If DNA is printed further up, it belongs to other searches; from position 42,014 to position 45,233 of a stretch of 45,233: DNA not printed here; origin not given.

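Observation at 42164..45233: Giant protein (over 1,023 aa, still open at the window edge) with a type IV prepilin signal fused to tandem adhesin-like modules; missing from the ORF track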

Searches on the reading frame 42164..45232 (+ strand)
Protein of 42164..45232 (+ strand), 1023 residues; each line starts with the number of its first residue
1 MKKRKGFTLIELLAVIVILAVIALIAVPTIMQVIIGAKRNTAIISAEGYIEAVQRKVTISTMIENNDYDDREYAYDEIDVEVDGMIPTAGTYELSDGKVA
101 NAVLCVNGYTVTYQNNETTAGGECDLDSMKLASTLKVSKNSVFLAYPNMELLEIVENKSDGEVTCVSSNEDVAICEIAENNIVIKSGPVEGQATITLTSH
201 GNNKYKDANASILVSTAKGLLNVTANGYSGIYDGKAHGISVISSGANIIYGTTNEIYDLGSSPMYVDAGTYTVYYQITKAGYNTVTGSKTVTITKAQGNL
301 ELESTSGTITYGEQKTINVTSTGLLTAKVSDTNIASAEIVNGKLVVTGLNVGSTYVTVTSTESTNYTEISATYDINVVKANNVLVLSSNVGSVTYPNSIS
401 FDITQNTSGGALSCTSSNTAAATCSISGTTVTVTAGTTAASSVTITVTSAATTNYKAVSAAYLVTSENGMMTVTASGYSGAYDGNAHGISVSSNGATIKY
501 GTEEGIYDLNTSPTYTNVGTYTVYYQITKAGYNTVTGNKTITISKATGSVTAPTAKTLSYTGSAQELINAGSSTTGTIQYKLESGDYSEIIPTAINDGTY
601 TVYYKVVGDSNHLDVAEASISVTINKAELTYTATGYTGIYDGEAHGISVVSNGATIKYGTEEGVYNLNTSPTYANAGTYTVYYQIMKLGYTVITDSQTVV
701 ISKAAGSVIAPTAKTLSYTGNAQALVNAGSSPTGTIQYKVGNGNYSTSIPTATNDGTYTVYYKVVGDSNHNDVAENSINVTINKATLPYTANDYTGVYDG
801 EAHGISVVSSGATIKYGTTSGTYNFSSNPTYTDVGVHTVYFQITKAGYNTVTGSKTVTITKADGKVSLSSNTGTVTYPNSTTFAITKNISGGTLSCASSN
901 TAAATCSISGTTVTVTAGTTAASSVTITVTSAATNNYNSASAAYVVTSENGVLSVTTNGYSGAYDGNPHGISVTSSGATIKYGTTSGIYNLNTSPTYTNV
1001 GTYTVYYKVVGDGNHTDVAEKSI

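Call 4: search_protein_families(library=pfam, proteins=[window:42164-45232:+], max_evalue=0.1)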
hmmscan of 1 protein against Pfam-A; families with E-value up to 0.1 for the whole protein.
window:42164-45232:+ (1023 aa): 6 families
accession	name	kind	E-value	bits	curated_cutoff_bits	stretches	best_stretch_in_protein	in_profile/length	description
PF07963.17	N_methyl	-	2e-08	33.9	21.2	1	1-26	1-26/27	Prokaryotic N-terminal methylation motif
PF04234.18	CopC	-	0.0061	18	23.3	0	715-770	23-82/92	CopC domain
PF13629.12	T2SS-T3SS_pil_N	-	0.013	15.6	23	1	311-365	9-63/72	Pilus formation protein N terminal region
PF21269.3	TreT_GT1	-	0.021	15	27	0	838-867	38-67/144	Trehalose synthase, N-terminal domain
PF17737.7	Ig_C19orf38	-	0.033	14.9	23.2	0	988-1021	50-83/91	Ig domain in C19orf38 (HIDE1)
PF23486.1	Ig_TMEM132_5th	-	0.073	13.6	28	0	309-363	70-121/137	TMEM132 fifth domain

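Call 5: search_protein_families(library=ncbifam, proteins=[window:42164-45232:+], max_evalue=0.1)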
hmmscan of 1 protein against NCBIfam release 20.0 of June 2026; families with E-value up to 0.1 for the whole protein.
window:42164-45232:+ (1023 aa): 10 families
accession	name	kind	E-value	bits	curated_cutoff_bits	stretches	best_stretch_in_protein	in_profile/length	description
TIGR02532.1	IV_pilin_GFxxxE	domain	1.3e-07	31.2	16.3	1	4-27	1-24/24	prepilin-type N-terminal cleavage/methylation domain-containing protein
NF040999.1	pilin_ComGC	equivalog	5.5e-06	26.5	75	1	5-56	2-49/84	competence type IV pilus major pilin ComGC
TIGR01710.1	typeII_sec_gspG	equivalog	7.3e-05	22.8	88.85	1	5-45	1-41/134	type II secretion system major pseudopilin GspG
NF007862.0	PRK10574.1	equivalog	0.0001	22.5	138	1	1-35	1-35/145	prepilin peptidase-dependent pilin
NF041013.1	T4P_ComGE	equivalog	0.00015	21.8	49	1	2-35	1-34/83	competence type IV pilus minor pilin ComGE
NF001579.0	PRK00392.6-2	equivalog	0.011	15.8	58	0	168-185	49-66/72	DNA-directed RNA polymerase subunit omega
NF007800.0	PRK10506.1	equivalog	0.02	14.7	158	1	1-25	5-29/163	prepilin peptidase-dependent protein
NF040982.1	ComGD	equivalog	0.044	14.2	70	1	5-34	2-31/139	competence type IV pilus minor pilin ComGD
NF041002.1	pilin_ComGF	equivalog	0.047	13.9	80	0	5-33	2-30/139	competence type IV pilus minor pilin ComGF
TIGR01708.2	typeII_sec_gspH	equivalog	0.079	13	80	0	5-27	2-24/169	type II secretion system minor pseudopilin GspH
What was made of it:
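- On Competence pseudopilins ComGC/D/E/F: Only the N-terminal helix aligns (call 5).
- Checked: Signal: residues 1-26 match PF07963 N_methyl (E=2e-8, 33.9 bits, cutoff 21.2) and TIGR02532 (31.2 bits, cutoff 16.3) (calls 4, 5).
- Signal: PF07963 and TIGR02532 both score above their cutoffs (calls 4, 5). The N-terminus gives weak hits to the ComGC/ComGE/ComGD models (call 5). All Com equivalog scores are far below their cutoffs (26.5 against 75 bits for ComGC; call 5).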

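Call 7: find_homologous_proteins(query=window:42164-45232:+, max_evalue=0.00001)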
Query window:42164-45232:+ (1023 aa): 515 proteins with E <= 0.00001 among 8000 candidates; the best 120 are listed.
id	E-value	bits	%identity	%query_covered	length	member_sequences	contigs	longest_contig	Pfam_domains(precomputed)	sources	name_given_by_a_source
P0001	0.0e+0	1615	65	95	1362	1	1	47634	-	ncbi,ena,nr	ncbi:MAG: hypothetical protein J6D28_00490 [Bacilli bacterium]|nr:hypothetical protein [Bacilli bact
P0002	0.0e+0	1296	46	100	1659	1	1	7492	PF07963.18,PF04234.19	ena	-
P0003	0.0e+0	1194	37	99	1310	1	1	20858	PF07963.18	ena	-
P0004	0.0e+0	1142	46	99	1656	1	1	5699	PF07963.18,PF02368.25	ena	-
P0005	0.0e+0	1139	48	86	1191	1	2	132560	PF07963.18,PF26018.1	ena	-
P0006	0.0e+0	1130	46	96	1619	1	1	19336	PF07963.18,PF16656.12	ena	-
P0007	0.0e+0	1116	49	85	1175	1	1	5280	PF07963.18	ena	-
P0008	0.0e+0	1116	50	67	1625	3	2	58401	PF02368.25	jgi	-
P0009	0.0e+0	1105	48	86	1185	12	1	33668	PF07963.18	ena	-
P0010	0.0e+0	1078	49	85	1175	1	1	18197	PF07963.18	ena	-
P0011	0.0e+0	1076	49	85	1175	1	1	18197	PF07963.18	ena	-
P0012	0.0e+0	1050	49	93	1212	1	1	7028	PF07963.18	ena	-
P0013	2.7e-295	1000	43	58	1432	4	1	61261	PF04234.19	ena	-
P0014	9.5e-292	989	44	72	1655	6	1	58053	PF07963.18,PF04234.19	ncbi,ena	-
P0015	2.2e-291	987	49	85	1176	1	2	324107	PF07963.18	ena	-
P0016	6.2e-291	986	49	85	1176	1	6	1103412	PF07963.18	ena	-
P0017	6.4e-291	986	49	85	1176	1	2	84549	PF07963.18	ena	-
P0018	8.0e-291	986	49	85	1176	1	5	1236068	PF07963.18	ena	-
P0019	2.3e-290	984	49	85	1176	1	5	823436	PF07963.18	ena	-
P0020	3.0e-290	984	49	85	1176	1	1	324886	PF07963.18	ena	-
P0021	3.0e-290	984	49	85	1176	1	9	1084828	PF07963.18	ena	-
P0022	1.3e-288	978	49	85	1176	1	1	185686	PF07963.18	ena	-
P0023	1.7e-288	978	49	85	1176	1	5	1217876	PF07963.18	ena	-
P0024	1.7e-288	978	49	85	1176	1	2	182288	PF07963.18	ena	-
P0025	2.8e-288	977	49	64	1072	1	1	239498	PF07963.18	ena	-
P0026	4.9e-288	976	49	85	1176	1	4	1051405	PF07963.18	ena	-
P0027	6.3e-288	976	49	85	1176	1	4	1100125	PF07963.18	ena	-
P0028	6.4e-288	976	49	85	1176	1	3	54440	PF07963.18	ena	-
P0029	8.3e-288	976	48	80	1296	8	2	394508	PF07963.18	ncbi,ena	-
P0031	5.6e-280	950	49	85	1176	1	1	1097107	PF07963.18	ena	-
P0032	7.2e-280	949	49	85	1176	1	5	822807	PF07963.18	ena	-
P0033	1.4e-279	948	49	85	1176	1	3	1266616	PF07963.18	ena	-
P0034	1.8e-279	948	49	85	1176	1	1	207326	PF07963.18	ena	-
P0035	1.8e-279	948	49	85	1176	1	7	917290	PF07963.18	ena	-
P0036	2.1e-279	948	49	85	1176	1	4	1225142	PF07963.18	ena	-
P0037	2.2e-279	948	49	85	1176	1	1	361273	PF07963.18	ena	-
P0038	2.7e-279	947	49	85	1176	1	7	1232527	PF07963.18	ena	-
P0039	5.2e-279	946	49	85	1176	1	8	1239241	PF07963.18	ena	-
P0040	5.4e-279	946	49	85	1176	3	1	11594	PF07963.18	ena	-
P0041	6.8e-279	946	49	85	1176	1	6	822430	PF07963.18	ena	-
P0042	2.3e-278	944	49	85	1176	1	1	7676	PF07963.18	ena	-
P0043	2.7e-277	941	49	85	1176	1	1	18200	PF07963.18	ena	-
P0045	6.7e-271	920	48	80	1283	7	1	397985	PF07963.18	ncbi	-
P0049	2.8e-245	835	48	86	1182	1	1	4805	PF07963.18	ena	-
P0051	1.7e-241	822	46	64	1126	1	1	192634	PF07963.18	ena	-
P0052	1.4e-239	816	52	54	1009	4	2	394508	PF07963.18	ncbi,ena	-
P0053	1.9e-233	796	39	80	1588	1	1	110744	PF07963.18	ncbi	-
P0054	1.2e-228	780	46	57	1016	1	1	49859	PF07963.18,PF02368.25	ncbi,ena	-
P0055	2.6e-216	739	45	57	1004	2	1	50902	PF07963.18,PF02368.25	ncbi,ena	-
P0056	7.5e-208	711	46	47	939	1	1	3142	PF07963.18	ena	-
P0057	4.4e-206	705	43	54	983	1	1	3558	PF07963.18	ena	-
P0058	8.3e-201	688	41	56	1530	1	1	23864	PF18887.6,PF11197.14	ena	-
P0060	8.9e-197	674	52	61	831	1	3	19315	PF07963.18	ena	-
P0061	2.4e-196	673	60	53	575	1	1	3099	PF07963.18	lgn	-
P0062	3.4e-193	662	42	84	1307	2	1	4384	PF19789.7,PF07963.18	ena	-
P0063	3.9e-193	662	52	54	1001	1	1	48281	PF07963.18,PF08300.19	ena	-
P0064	9.2e-193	661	47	57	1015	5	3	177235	PF07963.18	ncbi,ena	-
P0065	3.2e-187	643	44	36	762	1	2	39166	PF07963.18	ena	-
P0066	2.0e-185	637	59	53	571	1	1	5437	PF07963.18,PF13629.13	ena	-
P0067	1.9e-180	620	50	56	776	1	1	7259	PF07963.18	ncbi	-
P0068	8.4e-179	615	52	61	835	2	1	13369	PF07963.18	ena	-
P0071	5.0e-175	602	52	61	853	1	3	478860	PF07963.18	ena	-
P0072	6.4e-175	602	52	61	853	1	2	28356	PF07963.18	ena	-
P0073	7.8e-173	595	52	61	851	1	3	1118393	PF07963.18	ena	-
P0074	1.4e-168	581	40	67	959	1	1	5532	PF07963.18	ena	-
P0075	1.9e-166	574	59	39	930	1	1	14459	PF07963.18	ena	-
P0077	6.4e-163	562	43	57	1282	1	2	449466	PF07963.18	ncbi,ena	-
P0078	7.4e-163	562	43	57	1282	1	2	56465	PF07963.18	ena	-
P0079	5.2e-162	559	54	38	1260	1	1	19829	PF07963.18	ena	-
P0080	5.4e-162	559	47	54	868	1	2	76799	PF07963.18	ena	-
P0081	2.3e-158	547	41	56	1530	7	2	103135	PF18887.6,PF04234.19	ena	-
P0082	3.3e-158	547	49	38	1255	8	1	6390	PF07963.18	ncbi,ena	-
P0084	1.2e-157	545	51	53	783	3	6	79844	PF07963.18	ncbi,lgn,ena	-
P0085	6.2e-157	542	47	61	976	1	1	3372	PF07963.18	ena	-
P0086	5.7e-155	536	37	77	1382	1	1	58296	PF18887.6,PF04234.19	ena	-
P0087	1.0e-153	532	40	56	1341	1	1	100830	PF07963.18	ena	-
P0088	2.0e-152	528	46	49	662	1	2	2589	PF07963.18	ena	-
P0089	5.9e-148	513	50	54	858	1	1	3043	PF07963.18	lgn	-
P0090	1.5e-145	505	49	54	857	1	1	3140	PF07963.18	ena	-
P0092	1.3e-144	502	50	54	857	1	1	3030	PF07963.18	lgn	-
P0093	1.6e-144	501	49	54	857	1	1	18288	PF07963.18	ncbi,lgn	-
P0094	4.4e-144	500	49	54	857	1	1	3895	PF07963.18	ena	-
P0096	5.2e-144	500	49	54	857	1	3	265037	PF07963.18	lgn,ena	-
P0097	6.0e-144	499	49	54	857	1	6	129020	PF07963.18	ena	-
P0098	1.4e-143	498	49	54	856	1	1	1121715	PF07963.18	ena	-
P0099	1.5e-143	498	49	54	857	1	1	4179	PF07963.18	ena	-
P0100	1.6e-143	498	49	54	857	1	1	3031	PF07963.18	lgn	-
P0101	1.7e-143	498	49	54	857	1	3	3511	PF07963.18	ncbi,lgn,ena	-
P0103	4.9e-143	496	49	54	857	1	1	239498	PF07963.18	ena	-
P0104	8.0e-143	496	49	54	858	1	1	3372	PF07963.18,PF13629.13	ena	-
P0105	1.1e-142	495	49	54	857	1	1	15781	PF07963.18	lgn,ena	-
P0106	2.1e-142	494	49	54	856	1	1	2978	PF07963.18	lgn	-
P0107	3.4e-142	494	49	54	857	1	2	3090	PF07963.18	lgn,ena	-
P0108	5.1e-142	493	49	54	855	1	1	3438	PF07963.18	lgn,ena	-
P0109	9.9e-142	492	49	54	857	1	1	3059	PF07963.18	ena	-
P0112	1.2e-134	469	44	49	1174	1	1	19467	PF07963.18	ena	-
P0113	2.5e-134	468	47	53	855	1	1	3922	PF07963.18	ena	-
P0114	2.9e-133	464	44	36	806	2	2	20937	PF07963.18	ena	-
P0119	6.7e-119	417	43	48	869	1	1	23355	PF07963.18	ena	-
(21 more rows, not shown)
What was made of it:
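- Checked: Chance is excluded: a 3-kb open frame in AT-rich DNA, with >=515 homologues at E<=1e-5 (call 7).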

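Call 9: find_encoding_contigs(protein=P0001, flank=10000, max_places=3)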
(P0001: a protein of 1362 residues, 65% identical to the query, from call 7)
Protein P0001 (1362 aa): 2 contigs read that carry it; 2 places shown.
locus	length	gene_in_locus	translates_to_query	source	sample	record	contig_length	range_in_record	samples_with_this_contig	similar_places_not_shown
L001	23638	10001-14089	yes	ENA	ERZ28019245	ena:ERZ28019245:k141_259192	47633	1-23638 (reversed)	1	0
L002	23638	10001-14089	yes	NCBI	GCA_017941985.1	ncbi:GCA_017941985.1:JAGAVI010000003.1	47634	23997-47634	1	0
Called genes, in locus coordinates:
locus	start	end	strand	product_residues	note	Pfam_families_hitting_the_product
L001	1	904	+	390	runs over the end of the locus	PF07963:N_methyl (weak), PF12810:ALK_LTK_GRD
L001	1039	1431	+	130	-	-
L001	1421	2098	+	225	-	PF20582:UPF0758_N, PF04002:RadC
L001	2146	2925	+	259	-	PF04085:MreC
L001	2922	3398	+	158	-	PF04093:MreD (weak)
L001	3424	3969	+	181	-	PF01551:Peptidase_M23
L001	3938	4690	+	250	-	PF02163:Peptidase_M50 (weak)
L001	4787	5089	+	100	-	PF00829:Ribosomal_L21p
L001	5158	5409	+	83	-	-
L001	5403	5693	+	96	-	PF01016:Ribosomal_L27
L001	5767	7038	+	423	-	PF01018:GTP1_OBG, PF02421:FeoB_N, PF01926:MMR_HSR1, PF09269:DUF1967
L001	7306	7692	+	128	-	-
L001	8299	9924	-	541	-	PF05598:DUF772, PF01609:DDE_Tnp_1, PF13751:DDE_Tnp_1_6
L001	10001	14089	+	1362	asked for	-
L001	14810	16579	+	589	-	PF08341:TED (weak), PF17210:SdrD_B (faint), PF13620:CarboxypepD_reg (faint), PF17802:SpaA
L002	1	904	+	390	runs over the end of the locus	PF07963:N_methyl (weak), PF12810:ALK_LTK_GRD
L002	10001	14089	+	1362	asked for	-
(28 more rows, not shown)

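Call 10: find_encoding_contigs(protein=P0016, flank=10000, max_places=3)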
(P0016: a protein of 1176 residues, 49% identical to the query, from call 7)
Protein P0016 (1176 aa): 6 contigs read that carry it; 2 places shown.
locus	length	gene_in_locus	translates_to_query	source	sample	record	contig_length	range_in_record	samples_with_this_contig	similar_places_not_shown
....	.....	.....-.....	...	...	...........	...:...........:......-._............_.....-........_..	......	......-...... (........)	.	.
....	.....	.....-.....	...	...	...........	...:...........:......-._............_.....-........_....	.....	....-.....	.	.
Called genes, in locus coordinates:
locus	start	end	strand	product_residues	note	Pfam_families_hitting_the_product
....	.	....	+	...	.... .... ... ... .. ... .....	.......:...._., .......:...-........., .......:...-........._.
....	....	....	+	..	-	-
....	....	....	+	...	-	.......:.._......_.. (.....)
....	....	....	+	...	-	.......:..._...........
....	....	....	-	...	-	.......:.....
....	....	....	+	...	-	-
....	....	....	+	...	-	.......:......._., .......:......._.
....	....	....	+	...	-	-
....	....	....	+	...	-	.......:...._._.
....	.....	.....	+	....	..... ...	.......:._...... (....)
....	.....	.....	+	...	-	-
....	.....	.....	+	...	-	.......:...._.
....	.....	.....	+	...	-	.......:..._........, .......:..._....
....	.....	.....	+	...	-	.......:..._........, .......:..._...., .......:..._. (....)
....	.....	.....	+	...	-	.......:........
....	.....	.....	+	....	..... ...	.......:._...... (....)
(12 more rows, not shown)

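Call 11: find_related_loci(query=window:42164-45232:+, collection=genome_contigs, flank=10000)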
Query window:42164-45232:+ (1023 aa) in genome_contigs; peptide patterns used: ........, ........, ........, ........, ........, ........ (x = any residue, [..] = any of these).
84 stretches matched a pattern; 24 encode a relative of the query (tblastn E <= 1e-3); 24 distinct loci.
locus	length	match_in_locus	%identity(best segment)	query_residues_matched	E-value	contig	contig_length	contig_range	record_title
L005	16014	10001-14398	48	4-1023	0e+0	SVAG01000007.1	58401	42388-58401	MAG: Lactobacillales bacterium isolate SIG196 NODE_12606_length_58401_cov_6.128290, whole genome shotgun sequence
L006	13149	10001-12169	47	1-1023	1e-132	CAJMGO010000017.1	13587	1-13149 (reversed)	MAG TPA_asm: uncultured Firmicutes bacterium isolate ERR414261-bin.25 genome assembly, contig: NODE_1781_length_13587_co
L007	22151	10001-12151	45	1-1023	1e-117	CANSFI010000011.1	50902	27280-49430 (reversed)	MAG TPA_asm: uncultured Tenericutes bacterium isolate SRR15730532_bin.52_metawrap_v1.3_MAG genome assembly, contig: NODE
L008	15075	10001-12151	46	1-1023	5e-116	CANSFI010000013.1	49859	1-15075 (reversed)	MAG TPA_asm: uncultured Tenericutes bacterium isolate SRR15730532_bin.52_metawrap_v1.3_MAG genome assembly, contig: NODE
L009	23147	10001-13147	34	193-1023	3e-58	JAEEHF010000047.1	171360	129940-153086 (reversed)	MAG: Bacillota bacterium isolate Tb.RUG.116 k141_4511340_flag=0_multi=13.1392_len=171360, whole genome shotgun sequence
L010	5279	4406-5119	42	158-1013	3e-31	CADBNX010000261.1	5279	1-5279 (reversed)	MAG: uncultured Clostridiales bacterium isolate RUG14140 genome assembly, contig: RUG14140_asm_261, whole genome shotgun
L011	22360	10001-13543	33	540-1016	3e-32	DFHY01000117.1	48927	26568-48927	MAG TPA_asm: Lachnospiraceae bacterium UBA3711 UBA3711_contig_47558, whole genome shotgun sequence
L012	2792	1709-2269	42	623-1018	2e-24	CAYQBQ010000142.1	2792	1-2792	MAG TPA_asm: uncultured Clostridium sp. isolate binchicken_co353_606 genome assembly, contig: NODE_89214_length_2792_cov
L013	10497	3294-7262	45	99-1018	2e-23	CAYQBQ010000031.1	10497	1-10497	MAG TPA_asm: uncultured Clostridium sp. isolate binchicken_co353_606 genome assembly, contig: NODE_14419_length_10497_co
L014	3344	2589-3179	45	174-1009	4e-22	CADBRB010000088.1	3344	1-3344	MAG: uncultured Ruminococcus sp. isolate RUG14223 genome assembly, contig: RUG14223_asm_88, whole genome shotgun sequenc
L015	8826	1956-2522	54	220-877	7e-22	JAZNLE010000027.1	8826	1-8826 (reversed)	MAG: Acutalibacteraceae bacterium isolate T1900044671_TS20190137.MAGScoT_cleanbin_000035 SGB_1591_k141_3881659, whole ge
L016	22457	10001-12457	34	179-1023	3e-20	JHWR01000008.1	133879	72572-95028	Lachnospiraceae bacterium YSB2008 T533DRAFT_scaffold00008.8_C, whole genome shotgun sequence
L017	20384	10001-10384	47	220-1009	6e-19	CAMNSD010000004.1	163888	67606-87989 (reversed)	MAG: uncultured Lachnospiraceae bacterium isolate SRR19792995_bin.57_metawrap_v1.3_MAG genome assembly, contig: ERZ12290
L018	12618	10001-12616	51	221-1013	1e-17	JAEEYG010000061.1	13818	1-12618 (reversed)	MAG: Clostridia bacterium isolate Tb.RUG.55 k141_4177367_flag=0_multi=29.0072_len=13818, whole genome shotgun sequence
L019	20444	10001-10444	42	220-1009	1e-17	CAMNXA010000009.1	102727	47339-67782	MAG: uncultured Lachnospiraceae bacterium isolate SRR19792994_bin.15_metawrap_v1.3_MAG genome assembly, contig: ERZ12290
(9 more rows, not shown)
